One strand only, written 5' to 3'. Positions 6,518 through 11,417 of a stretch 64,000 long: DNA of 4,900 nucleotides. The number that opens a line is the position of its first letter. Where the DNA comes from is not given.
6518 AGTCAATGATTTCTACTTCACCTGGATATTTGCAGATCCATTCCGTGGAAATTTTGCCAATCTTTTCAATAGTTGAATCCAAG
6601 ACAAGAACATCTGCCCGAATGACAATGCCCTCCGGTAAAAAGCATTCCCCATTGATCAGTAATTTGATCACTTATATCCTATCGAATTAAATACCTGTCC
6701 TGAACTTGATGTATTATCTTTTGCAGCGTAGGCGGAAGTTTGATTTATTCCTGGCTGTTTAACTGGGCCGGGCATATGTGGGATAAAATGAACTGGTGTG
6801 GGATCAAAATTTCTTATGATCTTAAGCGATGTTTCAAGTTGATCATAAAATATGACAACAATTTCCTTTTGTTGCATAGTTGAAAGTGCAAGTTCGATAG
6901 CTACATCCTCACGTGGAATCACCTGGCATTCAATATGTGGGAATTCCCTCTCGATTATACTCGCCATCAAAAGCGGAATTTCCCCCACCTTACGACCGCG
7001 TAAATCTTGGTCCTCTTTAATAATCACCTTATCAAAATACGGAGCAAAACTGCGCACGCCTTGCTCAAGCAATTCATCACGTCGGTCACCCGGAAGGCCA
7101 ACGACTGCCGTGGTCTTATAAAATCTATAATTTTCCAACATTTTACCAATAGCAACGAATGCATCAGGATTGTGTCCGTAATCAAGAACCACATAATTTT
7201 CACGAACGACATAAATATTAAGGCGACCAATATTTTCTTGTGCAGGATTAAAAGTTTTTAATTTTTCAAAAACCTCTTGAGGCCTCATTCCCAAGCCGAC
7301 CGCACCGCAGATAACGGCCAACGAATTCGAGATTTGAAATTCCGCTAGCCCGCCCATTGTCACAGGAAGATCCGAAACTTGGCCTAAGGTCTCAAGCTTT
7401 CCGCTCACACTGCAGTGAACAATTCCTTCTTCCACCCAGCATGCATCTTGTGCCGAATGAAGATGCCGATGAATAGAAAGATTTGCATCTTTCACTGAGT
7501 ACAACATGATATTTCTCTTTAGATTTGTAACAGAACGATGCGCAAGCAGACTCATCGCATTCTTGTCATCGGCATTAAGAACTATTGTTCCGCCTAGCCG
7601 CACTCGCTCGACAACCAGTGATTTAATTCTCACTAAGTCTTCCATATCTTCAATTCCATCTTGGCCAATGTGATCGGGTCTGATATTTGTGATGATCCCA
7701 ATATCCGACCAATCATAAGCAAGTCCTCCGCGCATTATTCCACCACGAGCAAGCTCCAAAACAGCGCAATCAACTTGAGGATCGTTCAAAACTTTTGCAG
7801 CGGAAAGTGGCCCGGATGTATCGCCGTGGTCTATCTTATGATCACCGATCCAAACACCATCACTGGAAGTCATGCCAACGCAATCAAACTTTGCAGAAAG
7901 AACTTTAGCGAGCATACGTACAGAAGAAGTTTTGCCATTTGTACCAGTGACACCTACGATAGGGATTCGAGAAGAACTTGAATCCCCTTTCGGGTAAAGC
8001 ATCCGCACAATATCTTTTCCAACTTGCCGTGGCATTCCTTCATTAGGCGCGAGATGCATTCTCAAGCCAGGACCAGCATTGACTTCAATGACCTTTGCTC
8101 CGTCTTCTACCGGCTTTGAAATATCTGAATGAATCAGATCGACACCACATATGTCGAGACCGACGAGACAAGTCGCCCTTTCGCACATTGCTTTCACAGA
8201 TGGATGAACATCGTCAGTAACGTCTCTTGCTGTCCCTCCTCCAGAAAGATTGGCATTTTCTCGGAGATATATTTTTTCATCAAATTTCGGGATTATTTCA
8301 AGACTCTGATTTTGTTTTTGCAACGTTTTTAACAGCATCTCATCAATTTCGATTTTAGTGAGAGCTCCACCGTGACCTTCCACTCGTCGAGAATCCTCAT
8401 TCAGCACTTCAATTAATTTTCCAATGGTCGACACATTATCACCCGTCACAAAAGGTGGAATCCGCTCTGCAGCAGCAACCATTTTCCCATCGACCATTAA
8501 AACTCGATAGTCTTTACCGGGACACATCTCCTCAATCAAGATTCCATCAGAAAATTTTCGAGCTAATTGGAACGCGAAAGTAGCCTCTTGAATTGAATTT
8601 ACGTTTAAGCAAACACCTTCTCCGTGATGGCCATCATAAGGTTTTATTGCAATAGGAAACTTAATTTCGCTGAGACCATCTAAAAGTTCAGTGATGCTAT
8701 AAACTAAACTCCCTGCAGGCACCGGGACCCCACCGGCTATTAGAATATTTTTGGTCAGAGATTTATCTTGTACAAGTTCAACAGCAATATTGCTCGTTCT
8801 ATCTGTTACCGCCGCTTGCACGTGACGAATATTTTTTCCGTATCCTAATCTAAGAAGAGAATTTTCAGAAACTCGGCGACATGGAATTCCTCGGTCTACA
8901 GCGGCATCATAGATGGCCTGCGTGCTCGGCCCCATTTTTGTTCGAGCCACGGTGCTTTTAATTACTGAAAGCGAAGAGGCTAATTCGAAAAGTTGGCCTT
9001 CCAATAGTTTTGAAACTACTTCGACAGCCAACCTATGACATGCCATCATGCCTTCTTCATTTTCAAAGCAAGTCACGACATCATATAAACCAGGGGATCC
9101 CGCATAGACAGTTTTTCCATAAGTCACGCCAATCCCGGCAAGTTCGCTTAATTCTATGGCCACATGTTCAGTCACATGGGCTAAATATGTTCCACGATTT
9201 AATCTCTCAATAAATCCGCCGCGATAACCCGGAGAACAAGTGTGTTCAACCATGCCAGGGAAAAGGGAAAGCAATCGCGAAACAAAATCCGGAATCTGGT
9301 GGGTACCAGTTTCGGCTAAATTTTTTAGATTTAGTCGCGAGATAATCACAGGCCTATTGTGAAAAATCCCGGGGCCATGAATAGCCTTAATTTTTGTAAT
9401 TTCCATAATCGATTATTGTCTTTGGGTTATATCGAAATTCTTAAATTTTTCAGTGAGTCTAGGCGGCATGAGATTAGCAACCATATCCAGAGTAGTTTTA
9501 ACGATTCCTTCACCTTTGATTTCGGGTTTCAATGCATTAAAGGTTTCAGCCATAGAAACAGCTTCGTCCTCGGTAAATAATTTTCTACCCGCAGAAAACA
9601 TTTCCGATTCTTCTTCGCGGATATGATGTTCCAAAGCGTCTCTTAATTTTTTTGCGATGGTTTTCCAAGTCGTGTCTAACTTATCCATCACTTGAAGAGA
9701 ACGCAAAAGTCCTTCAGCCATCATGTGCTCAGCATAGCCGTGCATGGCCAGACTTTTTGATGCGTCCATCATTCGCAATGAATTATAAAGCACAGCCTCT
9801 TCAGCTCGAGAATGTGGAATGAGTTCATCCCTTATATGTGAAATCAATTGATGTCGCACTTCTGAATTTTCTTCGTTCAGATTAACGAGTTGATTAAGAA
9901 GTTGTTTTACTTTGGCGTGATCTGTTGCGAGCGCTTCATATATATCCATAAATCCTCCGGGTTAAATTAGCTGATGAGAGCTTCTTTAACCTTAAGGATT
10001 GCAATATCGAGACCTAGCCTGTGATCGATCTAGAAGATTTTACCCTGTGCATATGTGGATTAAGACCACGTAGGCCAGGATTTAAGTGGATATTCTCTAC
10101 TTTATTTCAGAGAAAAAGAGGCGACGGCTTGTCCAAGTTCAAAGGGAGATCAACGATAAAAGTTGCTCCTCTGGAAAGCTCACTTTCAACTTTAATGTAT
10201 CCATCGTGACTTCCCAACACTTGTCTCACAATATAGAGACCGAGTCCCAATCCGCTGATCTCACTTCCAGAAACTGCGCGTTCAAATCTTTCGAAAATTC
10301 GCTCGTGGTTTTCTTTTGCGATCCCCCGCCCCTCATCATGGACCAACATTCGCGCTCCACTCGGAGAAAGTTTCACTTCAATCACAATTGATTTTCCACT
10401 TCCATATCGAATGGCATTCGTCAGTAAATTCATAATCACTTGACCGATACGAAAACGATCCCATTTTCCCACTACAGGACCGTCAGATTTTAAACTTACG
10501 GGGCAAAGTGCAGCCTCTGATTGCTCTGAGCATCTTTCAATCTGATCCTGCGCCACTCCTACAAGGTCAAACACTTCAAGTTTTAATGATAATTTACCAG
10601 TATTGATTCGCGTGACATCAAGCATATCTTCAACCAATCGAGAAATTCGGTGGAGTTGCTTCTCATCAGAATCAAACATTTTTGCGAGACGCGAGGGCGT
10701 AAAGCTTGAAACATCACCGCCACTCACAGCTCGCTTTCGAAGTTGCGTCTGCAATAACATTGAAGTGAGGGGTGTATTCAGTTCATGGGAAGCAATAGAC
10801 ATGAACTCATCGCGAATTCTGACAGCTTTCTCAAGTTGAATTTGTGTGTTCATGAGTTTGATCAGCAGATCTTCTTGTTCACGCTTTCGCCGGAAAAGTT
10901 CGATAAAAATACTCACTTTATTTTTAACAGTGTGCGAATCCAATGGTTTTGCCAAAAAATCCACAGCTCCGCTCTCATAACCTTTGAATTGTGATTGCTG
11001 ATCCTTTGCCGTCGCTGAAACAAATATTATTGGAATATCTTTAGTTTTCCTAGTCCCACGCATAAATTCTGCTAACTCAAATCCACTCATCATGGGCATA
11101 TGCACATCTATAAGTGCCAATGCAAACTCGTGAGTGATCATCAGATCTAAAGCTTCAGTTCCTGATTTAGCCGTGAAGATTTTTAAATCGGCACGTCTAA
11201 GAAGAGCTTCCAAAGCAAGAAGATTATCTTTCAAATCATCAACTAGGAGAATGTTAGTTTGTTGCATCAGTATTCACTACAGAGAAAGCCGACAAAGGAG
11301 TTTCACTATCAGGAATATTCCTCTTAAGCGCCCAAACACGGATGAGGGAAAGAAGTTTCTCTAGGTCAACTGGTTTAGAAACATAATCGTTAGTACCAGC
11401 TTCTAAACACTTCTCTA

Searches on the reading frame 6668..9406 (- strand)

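Call 70: search_protein_families(library=pfam, proteins=[window:6668-9406:-], max_evalue=0.00001)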
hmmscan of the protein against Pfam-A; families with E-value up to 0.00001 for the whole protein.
window:6668-9406:- (912 aa): 5 families
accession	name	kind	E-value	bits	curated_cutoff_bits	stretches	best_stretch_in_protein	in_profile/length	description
PF18921.5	Cyanophycin_syn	-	6.9e-36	123.1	27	1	25-135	4-114/115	Cyanophycin synthase-like N-terminal domain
PF08245.18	Mur_ligase_M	-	1.1e-22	81.4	24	1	486-700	1-198/200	Mur ligase middle domain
PF02875.26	Mur_ligase_C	-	5.5e-10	40.6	28.4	1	727-852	1-123/127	Mur ligase, glutamate ligase domain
PF08443.16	RimK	-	6.3e-10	39.4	21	0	213-316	2-106/188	RimK-like ATP-grasp domain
PF14397.11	ATPgrasp_ST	-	3.1e-06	27.1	31.4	0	208-280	15-91/278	Sugar-transfer associated ATP-grasp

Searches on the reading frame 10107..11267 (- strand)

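Call 70: search_protein_families(library=pfam, proteins=[window:10107-11267:-], max_evalue=0.00001)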
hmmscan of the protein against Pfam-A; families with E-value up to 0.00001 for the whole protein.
window:10107-11267:- (386 aa): 3 families
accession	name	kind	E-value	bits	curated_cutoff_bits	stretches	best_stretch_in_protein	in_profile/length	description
PF02518.31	HATPase_c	-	2e-25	89.8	26.4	1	270-377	2-110/111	Histidine kinase-, DNA gyrase B-, and HSP90-like ATPase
PF00072.30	Response_reg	-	9.7e-21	74.5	30.2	1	6-118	1-110/111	Response regulator receiver domain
PF00512.31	HisKA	-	4.1e-12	46.4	26.9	1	152-224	2-66/66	His Kinase A (phospho-acceptor) domain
